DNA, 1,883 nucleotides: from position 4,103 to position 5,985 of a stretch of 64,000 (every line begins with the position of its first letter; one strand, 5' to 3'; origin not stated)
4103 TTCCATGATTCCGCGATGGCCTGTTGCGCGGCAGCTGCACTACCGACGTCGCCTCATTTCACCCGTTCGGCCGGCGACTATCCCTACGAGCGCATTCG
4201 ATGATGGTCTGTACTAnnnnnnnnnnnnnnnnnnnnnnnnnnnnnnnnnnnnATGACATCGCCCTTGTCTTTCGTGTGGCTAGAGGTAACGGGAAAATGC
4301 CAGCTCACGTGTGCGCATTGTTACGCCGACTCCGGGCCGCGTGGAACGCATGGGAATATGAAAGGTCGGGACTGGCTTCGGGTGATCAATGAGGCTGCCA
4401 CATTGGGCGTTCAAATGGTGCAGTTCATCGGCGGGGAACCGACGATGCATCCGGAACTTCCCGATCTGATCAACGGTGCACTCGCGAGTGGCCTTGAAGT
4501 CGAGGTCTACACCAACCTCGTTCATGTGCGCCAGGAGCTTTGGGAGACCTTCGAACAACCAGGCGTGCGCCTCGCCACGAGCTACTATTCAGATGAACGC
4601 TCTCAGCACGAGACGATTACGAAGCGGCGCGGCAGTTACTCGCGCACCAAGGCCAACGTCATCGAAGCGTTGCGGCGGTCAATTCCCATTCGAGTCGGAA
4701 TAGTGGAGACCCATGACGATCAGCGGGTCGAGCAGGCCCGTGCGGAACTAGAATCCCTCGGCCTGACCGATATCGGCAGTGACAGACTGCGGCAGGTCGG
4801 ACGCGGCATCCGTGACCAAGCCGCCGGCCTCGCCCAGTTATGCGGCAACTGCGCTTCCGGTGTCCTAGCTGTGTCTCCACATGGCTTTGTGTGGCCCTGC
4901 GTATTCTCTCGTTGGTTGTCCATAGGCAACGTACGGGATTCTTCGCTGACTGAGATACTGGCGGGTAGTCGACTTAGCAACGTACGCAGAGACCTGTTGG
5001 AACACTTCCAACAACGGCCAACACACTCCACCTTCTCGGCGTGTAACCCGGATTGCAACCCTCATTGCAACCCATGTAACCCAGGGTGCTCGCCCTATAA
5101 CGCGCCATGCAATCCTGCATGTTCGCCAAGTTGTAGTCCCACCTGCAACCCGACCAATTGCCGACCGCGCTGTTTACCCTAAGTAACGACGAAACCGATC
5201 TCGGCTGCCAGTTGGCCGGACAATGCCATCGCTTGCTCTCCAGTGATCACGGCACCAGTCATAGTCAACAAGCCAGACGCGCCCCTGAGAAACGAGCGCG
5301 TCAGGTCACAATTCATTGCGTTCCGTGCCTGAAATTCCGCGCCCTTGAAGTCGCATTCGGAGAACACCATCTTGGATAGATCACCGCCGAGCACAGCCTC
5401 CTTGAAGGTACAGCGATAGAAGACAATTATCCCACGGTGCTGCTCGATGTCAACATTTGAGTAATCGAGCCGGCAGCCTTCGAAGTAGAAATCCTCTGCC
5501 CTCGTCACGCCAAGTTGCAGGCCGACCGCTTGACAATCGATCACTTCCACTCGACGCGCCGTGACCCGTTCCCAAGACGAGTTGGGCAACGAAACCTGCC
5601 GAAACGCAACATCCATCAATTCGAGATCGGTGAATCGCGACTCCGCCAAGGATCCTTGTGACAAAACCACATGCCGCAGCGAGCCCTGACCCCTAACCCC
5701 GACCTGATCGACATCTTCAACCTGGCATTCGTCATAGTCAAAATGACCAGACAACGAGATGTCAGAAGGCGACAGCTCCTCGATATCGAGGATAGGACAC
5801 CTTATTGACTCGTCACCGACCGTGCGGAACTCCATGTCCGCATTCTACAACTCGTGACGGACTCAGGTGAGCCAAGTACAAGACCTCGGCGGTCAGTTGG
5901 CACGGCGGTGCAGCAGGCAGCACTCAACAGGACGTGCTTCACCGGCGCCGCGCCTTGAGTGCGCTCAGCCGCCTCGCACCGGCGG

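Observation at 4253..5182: Radical SAM/SPASM enzyme ending in an 11-Cys C-(N/S)-P-x repeat tail: possible enzyme-substrate fusion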

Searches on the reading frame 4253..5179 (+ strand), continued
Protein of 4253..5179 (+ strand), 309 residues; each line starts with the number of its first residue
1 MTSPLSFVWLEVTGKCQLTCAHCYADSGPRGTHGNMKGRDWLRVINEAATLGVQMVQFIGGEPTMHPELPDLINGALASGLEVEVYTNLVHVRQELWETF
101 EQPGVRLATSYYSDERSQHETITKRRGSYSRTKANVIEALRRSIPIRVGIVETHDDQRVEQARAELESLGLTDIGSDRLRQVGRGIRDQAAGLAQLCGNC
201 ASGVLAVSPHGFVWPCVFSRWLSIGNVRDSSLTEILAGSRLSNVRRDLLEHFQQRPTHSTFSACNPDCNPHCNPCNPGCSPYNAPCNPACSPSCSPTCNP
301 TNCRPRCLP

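Call 74: predict_structure(alignment_id=A2)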
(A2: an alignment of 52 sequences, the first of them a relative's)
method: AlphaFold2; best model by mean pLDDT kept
length: 293 residues; sequences in the alignment: 52
mean_pLDDT: 76.9   pTM: 0.79
mean pLDDT of the five models: 76.9, 76.8, 73.8, 73.3, 73.0
residues with pLDDT >= 90: 125; 70-90: 86; 50-70: 22; < 50: 60
segments of 3 or more residues with pLDDT < 50: 17-28, 180-187, 256-293
pLDDT, mean of each block of 10 residues (from residue 1): 76 62 45 82 98 92 88 98 92 95 95 88 82 96 94 78 95 75 51 72 85 84 92 94 88 57 37 30 27 26
secondary structure, 60 per line:
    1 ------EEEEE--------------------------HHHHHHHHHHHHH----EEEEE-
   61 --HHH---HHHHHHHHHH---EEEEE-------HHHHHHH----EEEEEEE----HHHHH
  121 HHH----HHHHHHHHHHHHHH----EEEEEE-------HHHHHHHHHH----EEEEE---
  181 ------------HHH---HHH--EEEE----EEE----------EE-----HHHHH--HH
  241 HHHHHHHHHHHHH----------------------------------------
elements in order: E7-11 H38-50 E55-59 H69-78 E82-86 H94-100 E105-111 H116-123 H128-141 E146-151 H159-168 E173-177 E204-207 E212-214 H232-236 H239-253

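Call 76: search_protein_families(library=phrogs, proteins=[window:4253-5179:+, L041:8893-9642:+, L041:9649-10470:+, L085:2071-2859:+], max_evalue=0.001)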
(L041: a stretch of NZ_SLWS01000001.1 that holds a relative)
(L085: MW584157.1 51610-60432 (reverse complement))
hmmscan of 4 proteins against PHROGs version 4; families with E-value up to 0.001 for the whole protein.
window:4253-5179:+ (309 aa): 4 families
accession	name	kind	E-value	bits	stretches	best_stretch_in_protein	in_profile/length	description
phrog_1802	-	other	3.1e-15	57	1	12-155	50-208/556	radical SAM domain-containing protein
phrog_16999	-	other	2.1e-07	31.9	1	8-94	13-98/288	Fe-S oxidoreductase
phrog_13987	-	other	5.9e-06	26.8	1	8-115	17-125/274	radical SAM domain-containing protein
phrog_21308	-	other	0.0006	19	1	8-89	415-500/735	radical SAM domain-containing protein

L041:8893-9642:+ (250 aa): 10 families
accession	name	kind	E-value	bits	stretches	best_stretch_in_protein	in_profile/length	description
phrog_4747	-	unknown function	3.2e-12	47.3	2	159-205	333-380/610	-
phrog_3940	-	unknown function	2.7e-10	40.7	1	34-96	16-76/537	-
phrog_7507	-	unknown function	2.1e-09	38.3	0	39-65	20-46/483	-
phrog_293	-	moron, auxiliary metabolic gene and host takeover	1e-07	31.3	1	46-206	166-334/1058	ABC transporter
phrog_77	-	DNA, RNA and nucleotide metabolism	1.2e-06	28.3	1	36-66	314-343/967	SbcC-like subunit of palindrome specific endonuclease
phrog_5836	-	unknown function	0.00026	20.1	0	45-65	50-70/1071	-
phrog_2392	-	moron, auxiliary metabolic gene and host takeover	0.00036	20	0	45-65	509-529/726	ABC transporter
phrog_8323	-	unknown function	0.00039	20.1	0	40-71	68-99/623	-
phrog_9802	-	unknown function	0.00051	20.2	0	38-66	20-48/438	-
phrog_14430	-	unknown function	0.001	19.4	0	161-201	339-379/444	-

L041:9649-10470:+ (274 aa): 0 families

L085:2071-2859:+ (263 aa): 2 families
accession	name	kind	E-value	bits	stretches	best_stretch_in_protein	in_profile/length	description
phrog_1802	-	other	2e-12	47.7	1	13-111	51-163/556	radical SAM domain-containing protein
phrog_16999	-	other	1.8e-08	35.3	1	10-92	15-96/288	Fe-S oxidoreductase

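Call 81: search_protein_families(library=pfam, alignment_id=A3, max_evalue=0.00001)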
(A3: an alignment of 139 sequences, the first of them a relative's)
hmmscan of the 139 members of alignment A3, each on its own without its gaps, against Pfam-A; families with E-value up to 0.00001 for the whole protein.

A. member 1, L001:943-2934:- (664 aa): 5 families
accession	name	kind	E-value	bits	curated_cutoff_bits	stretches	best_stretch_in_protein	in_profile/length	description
PF01653.23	DNA_ligase_aden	-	5.9e-55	187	27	1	69-299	6-253/253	NAD-dependent DNA ligase adenylation domain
PF03120.22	DNA_ligase_OB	-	4.9e-29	100.5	32.9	1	302-377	1-76/79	NAD-dependent DNA ligase OB-fold domain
PF14520.12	HHH_5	-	2e-14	54.2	27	1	505-546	14-55/57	Helix-hairpin-helix domain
PF12826.13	HHH_2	-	4.7e-09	36.7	27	1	492-547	2-56/64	Helix-hairpin-helix motif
PF00533.33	BRCT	-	1.6e-06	28.7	21.3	1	579-656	5-76/78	BRCA1 C Terminus (BRCT) domain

B. families by the number of members that match (of 139 scanned): 172 families (the first 25 are shown)
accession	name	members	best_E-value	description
PF00293.34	NUDIX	3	2.1e-18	NUDIX domain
PF13560.12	HTH_31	3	1.2e-10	Helix-turn-helix domain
PF00485.24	PRK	2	2.9e-73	Phosphoribulokinase / Uridine kinase family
PF05977.19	MFS_3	2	7.1e-57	Transmembrane secretion effector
PF07690.21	MFS_1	2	1.2e-36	Major Facilitator Superfamily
PF00589.27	Phage_integrase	2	4.8e-29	Phage integrase family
PF04073.20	tRNA_edit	2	1.7e-19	Aminoacyl-tRNA editing domain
PF01336.31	tRNA_anti-codon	2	3.5e-09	OB-fold nucleic acid binding domain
PF01654.22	Cyt_bd_oxida_I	1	6e-133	Cytochrome bd terminal oxidase subunit I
PF01526.23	DDE_Tnp_Tn3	1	2.6e-119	Tn3 transposase DDE domain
PF03308.22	MeaB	1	5e-114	Methylmalonyl Co-A mutase-associated GTPase MeaB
PF02548.21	Pantoate_transf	1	5.7e-108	Ketopantoate hydroxymethyltransferase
PF02646.22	RmuC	1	1.2e-99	RmuC family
PF02401.23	LYTB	1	1.8e-95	LytB protein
PF04951.18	Peptidase_M55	1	2.4e-89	D-aminopeptidase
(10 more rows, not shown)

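Call 85: find_encoding_contigs(protein=P0238, flank=6000, max_places=2)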
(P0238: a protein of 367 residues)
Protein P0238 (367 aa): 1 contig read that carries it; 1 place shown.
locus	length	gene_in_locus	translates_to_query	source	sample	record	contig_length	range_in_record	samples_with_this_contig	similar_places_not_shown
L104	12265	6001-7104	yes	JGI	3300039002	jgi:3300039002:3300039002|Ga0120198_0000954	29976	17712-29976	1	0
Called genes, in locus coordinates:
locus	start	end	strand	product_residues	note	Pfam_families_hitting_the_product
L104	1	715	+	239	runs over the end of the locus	-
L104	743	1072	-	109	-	-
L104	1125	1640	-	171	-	PF24034:DUF7343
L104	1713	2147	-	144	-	PF13273:DUF4064 (weak), PF19609:DUF6114 (weak)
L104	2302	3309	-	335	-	PF18689:PriX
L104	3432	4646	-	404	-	PF07690:MFS_1, PF12832:MFS_1_like (weak), PF07690:MFS_1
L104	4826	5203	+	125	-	PF00903:Glyoxalase, PF13669:Glyoxalase_4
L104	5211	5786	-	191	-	PF00753:Lactamase_B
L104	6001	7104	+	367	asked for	PF04055:Radical_SAM, PF13186:SPASM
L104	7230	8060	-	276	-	-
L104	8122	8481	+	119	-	-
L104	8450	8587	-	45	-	-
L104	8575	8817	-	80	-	PF13650:Asp_protease_2 (weak)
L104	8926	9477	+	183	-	-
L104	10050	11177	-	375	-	PF04185:Phosphoesterase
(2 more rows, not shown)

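Call 86: find_encoding_contigs(protein=P0222, flank=6000, max_places=2)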
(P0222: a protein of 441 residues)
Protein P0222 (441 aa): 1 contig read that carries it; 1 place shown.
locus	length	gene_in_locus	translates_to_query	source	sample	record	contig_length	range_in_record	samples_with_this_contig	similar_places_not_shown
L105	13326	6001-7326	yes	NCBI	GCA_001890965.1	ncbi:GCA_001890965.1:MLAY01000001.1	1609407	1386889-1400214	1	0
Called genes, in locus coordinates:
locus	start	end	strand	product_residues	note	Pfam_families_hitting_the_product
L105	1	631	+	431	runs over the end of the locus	PF00464:SHMT, PF00155:Aminotran_1_2 (faint), PF01212:Beta_elim_lyase (faint)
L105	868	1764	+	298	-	PF00902:TatC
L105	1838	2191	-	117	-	-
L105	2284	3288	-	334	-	-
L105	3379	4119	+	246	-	PF03853:YjeF_N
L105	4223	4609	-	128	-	PF09345:SiaC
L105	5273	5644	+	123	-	PF09345:SiaC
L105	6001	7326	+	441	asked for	PF04055:Radical_SAM, PF13186:SPASM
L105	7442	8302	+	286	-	-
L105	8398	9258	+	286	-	PF01738:DLH (weak), PF20434:BD-FAE (faint), PF00561:Abhydrolase_1, PF12146:Hydrolase_4 (faint), PF12697:Abhydrolase_6, PF00326:Peptidase_S9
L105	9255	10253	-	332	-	PF00535:Glycos_transf_2, PF10111:Glyco_tranf_2_2, PF13641:Glyco_tranf_2_3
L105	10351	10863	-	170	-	PF10652:DUF2480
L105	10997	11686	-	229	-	PF00814:TsaD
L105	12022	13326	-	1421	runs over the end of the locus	-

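Call 87: find_encoding_contigs(protein=P0168, flank=6000, max_places=2)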
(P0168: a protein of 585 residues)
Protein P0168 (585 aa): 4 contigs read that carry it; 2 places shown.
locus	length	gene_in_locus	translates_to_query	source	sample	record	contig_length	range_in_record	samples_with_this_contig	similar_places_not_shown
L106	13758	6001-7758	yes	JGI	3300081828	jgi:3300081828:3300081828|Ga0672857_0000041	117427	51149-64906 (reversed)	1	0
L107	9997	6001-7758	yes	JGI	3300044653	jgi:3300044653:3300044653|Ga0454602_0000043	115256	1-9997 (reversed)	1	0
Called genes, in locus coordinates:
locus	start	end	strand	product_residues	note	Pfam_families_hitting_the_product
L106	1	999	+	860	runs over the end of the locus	-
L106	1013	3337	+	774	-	-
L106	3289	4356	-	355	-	-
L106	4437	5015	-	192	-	PF08962:Rv2632c-like (weak)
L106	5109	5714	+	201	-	PF13091:PLDc_2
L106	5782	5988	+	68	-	-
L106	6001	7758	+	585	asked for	PF04055:Radical_SAM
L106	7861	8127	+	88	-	-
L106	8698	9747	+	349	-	-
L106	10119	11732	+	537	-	PF05731:TROVE, PF25045:vWA_Ro60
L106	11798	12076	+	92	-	-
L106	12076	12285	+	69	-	-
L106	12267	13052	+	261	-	-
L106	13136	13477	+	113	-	-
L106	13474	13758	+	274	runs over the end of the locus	PF10127:RlaP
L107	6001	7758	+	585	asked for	PF04055:Radical_SAM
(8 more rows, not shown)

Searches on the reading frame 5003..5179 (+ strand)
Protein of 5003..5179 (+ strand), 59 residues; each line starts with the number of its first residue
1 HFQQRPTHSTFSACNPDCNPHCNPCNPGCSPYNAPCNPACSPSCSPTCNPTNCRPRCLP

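Call 49: search_protein_families(library=ncbifam, proteins=[window:5036-5179:+], max_evalue=10)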
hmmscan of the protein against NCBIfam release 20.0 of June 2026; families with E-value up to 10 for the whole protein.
seq(48 aa): 1 family
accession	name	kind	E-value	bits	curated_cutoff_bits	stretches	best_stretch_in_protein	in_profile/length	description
TIGR04117.1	Syntroph_Cxxx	paralog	0.45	10.6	50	1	5-40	56-88/98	Cys-Xaa-Xaa-Xaa repeat radical SAM target protein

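Call 84: search_protein_families(library=pfam, proteins=[window:5003-5179:+], max_evalue=1)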
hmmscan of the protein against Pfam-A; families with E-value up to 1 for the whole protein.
seq(59 aa): 1 family
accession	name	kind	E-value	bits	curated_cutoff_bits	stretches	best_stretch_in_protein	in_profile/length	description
PF02363.24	C_tripleX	-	0.065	13.9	22.9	1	35-48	2-15/17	Cysteine rich repeat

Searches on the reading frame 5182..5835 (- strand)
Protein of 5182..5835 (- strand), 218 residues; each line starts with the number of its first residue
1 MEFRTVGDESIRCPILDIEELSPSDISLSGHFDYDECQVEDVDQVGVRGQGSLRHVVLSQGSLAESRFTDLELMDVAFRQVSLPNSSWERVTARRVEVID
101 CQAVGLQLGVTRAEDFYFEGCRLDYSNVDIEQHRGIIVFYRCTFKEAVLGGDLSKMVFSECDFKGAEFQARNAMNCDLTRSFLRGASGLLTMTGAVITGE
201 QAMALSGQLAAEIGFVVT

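Call 3: search_protein_families(library=ncbifam, proteins=[window:5182-5835:-], max_evalue=0.01)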
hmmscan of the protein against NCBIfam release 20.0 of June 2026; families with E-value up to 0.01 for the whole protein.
window:5182-5835:- (218 aa): 8 families
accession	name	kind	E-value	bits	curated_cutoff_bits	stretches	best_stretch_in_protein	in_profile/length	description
NF033086.2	penta_rpt_Qnr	equivalog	1.3e-05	25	240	1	55-209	40-205/211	Qnr family pentapeptide repeat protein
NF012151.0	penta_rpt_QnrAS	exception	6.2e-05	23.1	490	0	117-174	53-105/218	QnrAS family quinolone resistance pentapeptide repeat protein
NF051894.1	anti_phage_HalA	equivalog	0.00023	20.5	250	1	113-177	53-113/338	anti-phage Hailong system effector protein HalA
NF000421.1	penta_rpt_QnrVC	exception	0.00035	20.6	460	1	56-208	47-210/218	QnrVC family quinolone resistance pentapeptide repeat protein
NF038182.1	penta_rpt_SmQnr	exception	0.001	18.9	460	0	154-179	22-47/215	SmQnr family pentapeptide repeat protein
NF000349.1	mfpA_AE000516.2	equivalog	0.0023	17.8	360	0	113-169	24-75/183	pentapeptide repeat protein MfpA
NF000139.2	penta_rpt_QnrD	exception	0.0028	17.7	425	0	157-185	85-113/214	QnrD family quinolone resistance pentapeptide repeat protein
NF033375.2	penta_rpt_QnrE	exception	0.0039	17.2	480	0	64-183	52-181/214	QnrE family quinolone resistance pentapeptide repeat protein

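Call 4: search_protein_families(library=pfam, proteins=[window:5182-5835:-], max_evalue=0.01)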
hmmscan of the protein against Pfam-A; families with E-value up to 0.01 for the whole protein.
window:5182-5835:- (218 aa): 4 families
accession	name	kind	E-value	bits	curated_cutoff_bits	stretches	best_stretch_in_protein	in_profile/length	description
PF13599.13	Pentapeptide_4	-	8.3e-16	58.3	38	2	72-128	2-58/78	Pentapeptide repeat region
PF00805.28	Pentapeptide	-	5.2e-07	29.6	20.2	0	152-179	12-39/40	Pentapeptide repeats (8 copies)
PF13576.12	Pentapeptide_3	-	3e-05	24.6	27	0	138-169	5-34/48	Pentapeptide repeats (9 copies)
PF23894.2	LD_SV2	-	0.00061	20.5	29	0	53-106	17-70/92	SV2A/B/C luminal domain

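Call 7: search_protein_families(library=padloc, proteins=[window:5182-5835:-], max_evalue=0.01)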
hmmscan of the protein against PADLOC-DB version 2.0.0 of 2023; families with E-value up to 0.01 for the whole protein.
window:5182-5835:- (218 aa): 0 families

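Call 76: search_protein_families(library=phrogs, proteins=[window:5182-5835:-], max_evalue=0.001)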
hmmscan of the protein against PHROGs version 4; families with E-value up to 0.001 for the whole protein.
window:5182-5835:- (218 aa): 1 family
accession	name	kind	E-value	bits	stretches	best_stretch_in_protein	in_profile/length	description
phrog_12514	-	unknown function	0.0002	21.9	0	75-181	138-244/287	-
